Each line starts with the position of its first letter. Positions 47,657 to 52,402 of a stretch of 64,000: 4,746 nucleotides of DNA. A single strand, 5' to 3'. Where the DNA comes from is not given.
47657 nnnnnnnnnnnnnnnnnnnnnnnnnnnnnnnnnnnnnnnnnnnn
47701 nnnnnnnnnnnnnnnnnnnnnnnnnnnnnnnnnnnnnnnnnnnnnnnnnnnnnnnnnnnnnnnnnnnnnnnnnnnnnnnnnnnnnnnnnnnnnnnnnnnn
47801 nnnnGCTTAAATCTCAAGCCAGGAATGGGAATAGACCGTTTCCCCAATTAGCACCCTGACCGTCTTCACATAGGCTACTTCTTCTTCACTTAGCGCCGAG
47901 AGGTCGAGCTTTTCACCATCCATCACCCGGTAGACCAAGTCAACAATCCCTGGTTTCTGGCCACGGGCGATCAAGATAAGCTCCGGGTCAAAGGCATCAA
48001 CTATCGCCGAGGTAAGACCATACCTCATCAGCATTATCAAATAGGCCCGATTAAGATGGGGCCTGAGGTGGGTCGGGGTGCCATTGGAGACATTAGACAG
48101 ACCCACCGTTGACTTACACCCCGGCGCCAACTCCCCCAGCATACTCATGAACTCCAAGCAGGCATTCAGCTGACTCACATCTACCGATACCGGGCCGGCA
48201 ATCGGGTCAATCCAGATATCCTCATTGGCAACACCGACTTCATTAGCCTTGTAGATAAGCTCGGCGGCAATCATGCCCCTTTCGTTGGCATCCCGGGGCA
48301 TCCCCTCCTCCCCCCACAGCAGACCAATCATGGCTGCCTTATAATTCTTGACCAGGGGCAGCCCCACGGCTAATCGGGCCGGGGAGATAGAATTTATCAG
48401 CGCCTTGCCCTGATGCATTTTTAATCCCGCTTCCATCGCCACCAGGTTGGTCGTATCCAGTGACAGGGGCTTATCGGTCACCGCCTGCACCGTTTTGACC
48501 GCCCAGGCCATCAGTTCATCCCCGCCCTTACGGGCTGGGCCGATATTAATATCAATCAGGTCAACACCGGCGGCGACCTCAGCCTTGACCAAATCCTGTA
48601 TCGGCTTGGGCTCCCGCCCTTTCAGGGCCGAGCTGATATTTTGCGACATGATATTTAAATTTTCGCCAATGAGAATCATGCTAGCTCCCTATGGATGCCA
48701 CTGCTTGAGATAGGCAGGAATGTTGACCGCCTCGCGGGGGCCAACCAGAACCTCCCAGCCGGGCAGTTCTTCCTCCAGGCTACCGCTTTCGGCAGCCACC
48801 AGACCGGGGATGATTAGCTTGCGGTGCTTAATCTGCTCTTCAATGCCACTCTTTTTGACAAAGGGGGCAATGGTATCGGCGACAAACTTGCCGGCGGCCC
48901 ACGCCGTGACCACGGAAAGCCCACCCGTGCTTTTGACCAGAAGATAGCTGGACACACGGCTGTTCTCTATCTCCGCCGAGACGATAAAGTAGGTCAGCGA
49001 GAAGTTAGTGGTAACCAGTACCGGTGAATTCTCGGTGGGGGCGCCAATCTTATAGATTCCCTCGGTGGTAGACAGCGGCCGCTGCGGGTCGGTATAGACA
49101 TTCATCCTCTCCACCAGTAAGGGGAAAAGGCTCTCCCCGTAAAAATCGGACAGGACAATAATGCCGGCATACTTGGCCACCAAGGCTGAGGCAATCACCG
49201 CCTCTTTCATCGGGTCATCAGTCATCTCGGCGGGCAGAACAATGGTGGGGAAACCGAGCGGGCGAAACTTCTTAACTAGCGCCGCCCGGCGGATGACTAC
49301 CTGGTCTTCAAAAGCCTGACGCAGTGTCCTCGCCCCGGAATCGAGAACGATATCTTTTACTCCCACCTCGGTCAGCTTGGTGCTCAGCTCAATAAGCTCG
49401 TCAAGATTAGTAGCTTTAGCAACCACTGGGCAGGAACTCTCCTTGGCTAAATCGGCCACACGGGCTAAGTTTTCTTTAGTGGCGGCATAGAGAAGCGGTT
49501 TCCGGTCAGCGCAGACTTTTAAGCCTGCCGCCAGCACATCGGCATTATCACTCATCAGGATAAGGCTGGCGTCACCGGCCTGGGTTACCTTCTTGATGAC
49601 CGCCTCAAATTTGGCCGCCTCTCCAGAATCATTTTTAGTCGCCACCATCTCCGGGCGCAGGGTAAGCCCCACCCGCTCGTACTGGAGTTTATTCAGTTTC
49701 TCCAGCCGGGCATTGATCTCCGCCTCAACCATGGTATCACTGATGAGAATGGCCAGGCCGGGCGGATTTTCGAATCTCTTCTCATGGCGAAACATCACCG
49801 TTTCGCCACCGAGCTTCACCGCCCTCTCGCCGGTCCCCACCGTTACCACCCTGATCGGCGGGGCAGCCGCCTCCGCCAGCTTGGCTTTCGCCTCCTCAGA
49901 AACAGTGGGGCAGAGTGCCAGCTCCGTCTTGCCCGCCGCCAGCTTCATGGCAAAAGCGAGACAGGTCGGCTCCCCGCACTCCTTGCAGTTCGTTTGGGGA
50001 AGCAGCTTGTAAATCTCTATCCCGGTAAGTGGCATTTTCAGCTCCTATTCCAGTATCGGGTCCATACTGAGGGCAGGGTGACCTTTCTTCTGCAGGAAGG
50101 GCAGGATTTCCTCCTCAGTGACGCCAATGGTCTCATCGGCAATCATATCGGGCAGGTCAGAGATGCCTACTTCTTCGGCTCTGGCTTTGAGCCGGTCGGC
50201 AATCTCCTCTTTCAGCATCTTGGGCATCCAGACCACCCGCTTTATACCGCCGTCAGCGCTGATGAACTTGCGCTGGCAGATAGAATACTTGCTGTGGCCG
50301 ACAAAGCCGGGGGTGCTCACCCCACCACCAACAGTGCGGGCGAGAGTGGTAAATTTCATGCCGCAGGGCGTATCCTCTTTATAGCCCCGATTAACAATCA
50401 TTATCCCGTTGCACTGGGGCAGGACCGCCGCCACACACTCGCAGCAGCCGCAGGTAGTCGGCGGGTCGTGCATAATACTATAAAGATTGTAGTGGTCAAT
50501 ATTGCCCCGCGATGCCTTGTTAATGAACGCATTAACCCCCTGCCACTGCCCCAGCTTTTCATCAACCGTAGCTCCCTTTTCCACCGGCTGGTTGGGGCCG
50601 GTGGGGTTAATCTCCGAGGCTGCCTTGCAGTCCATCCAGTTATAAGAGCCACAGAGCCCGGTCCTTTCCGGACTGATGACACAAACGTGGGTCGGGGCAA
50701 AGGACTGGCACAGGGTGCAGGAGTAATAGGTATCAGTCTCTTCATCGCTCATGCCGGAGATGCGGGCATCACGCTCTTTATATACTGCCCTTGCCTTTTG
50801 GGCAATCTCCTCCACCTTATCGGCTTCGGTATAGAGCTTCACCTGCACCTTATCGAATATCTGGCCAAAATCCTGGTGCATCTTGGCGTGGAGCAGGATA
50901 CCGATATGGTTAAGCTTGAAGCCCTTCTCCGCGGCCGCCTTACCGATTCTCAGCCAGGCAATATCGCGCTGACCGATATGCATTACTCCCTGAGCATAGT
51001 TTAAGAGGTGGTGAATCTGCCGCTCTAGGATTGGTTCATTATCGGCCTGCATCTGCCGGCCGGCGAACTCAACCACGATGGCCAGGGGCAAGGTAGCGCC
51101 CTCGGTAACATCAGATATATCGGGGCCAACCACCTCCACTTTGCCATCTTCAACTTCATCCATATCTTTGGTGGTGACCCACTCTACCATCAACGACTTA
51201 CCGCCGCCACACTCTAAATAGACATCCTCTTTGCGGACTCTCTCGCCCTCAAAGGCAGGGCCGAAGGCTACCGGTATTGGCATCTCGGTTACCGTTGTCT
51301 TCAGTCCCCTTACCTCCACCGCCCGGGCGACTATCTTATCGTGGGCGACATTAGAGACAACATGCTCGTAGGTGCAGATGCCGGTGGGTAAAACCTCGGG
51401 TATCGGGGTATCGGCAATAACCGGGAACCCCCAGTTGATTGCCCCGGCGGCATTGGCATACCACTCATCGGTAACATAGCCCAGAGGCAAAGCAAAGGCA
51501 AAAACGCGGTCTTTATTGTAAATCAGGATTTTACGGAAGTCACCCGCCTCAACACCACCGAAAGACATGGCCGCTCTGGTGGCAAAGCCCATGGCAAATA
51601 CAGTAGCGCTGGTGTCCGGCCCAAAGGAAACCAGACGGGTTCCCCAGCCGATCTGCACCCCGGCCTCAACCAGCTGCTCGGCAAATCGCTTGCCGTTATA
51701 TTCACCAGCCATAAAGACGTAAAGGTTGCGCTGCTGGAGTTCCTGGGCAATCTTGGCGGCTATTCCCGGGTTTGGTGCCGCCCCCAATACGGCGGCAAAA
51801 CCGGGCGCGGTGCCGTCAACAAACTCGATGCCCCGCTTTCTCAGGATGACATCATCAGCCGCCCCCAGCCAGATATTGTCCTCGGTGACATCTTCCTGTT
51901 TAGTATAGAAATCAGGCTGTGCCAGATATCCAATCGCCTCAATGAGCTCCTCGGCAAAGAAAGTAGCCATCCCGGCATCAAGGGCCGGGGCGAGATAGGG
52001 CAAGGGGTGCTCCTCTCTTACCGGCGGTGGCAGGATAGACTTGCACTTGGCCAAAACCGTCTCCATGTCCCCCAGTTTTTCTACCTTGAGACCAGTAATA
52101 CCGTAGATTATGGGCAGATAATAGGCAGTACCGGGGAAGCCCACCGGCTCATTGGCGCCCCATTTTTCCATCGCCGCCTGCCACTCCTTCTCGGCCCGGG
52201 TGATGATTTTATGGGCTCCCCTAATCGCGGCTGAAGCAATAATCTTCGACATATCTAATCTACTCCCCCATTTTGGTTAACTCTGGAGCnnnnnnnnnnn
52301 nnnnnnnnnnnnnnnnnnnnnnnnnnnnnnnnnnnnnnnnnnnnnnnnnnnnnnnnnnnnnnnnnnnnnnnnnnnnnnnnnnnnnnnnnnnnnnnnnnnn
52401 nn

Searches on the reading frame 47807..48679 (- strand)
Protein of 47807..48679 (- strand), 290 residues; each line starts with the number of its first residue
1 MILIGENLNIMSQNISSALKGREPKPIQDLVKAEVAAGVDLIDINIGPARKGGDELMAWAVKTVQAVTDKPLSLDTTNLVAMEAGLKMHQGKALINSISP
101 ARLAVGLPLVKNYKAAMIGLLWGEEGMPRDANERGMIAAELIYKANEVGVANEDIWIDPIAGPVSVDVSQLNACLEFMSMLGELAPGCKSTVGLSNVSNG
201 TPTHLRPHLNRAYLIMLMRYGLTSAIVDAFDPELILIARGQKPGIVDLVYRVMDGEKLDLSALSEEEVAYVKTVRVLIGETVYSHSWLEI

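Call 63: search_protein_families(library=ncbifam, proteins=[window:47807-48679:-], max_evalue=1e-40)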
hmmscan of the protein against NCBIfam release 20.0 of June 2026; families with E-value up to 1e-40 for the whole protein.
window:47807-48679:- (290 aa): 2 families
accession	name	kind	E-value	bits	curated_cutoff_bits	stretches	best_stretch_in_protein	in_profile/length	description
NF005719.0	PRK07535.1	domain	2.8e-65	220.1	259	1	1-289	1-256/268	methyltetrahydrofolate:corrinoid/iron-sulfur protein methyltransferase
NF040758.1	CODH_ACS_meth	exception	9e-55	185.8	370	1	2-235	5-239/261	carbon monoxide dehydrogenase/acetyl-CoA synthase methytransferase subunit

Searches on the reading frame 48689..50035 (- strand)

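Call 63: search_protein_families(library=ncbifam, proteins=[window:48689-50035:-], max_evalue=1e-40)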
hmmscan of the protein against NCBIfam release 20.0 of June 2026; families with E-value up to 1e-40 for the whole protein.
window:48689-50035:- (448 aa): 1 family
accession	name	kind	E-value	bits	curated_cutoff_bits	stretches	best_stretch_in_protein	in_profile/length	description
NF003195.0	PRK04165.1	equivalog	1.8e-191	636.9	306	1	1-446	1-446/450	acetyl-CoA decarbonylase/synthase complex subunit gamma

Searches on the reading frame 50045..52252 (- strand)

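Call 63: search_protein_families(library=ncbifam, proteins=[window:50045-52252:-], max_evalue=1e-40)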
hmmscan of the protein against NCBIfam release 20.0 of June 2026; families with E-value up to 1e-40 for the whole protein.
window:50045-52252:- (735 aa): 4 families
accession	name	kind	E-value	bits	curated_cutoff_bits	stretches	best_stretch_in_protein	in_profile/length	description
NF007078.0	PRK09529.1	subfamily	0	1081.8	809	1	1-734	1-710/710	bifunctional acetyl-CoA decarbonylase/synthase complex subunit alpha/beta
NF040764.1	CODH_ACS_al_bet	equivalog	0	1081.5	800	1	10-733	1-704/705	acetyl-CoA decarbonylase/synthase complex subunit alpha/beta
NF003379.0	PRK04456.1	domain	8.7e-137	456.5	372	1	326-728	5-399/464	acetyl-CoA decarbonylase/synthase complex subunit beta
TIGR00316.1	cdhC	equivalog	4.2e-131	437.9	355.95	1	324-728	3-396/460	CO dehydrogenase/CO-methylating acetyl-CoA synthase complex subunit beta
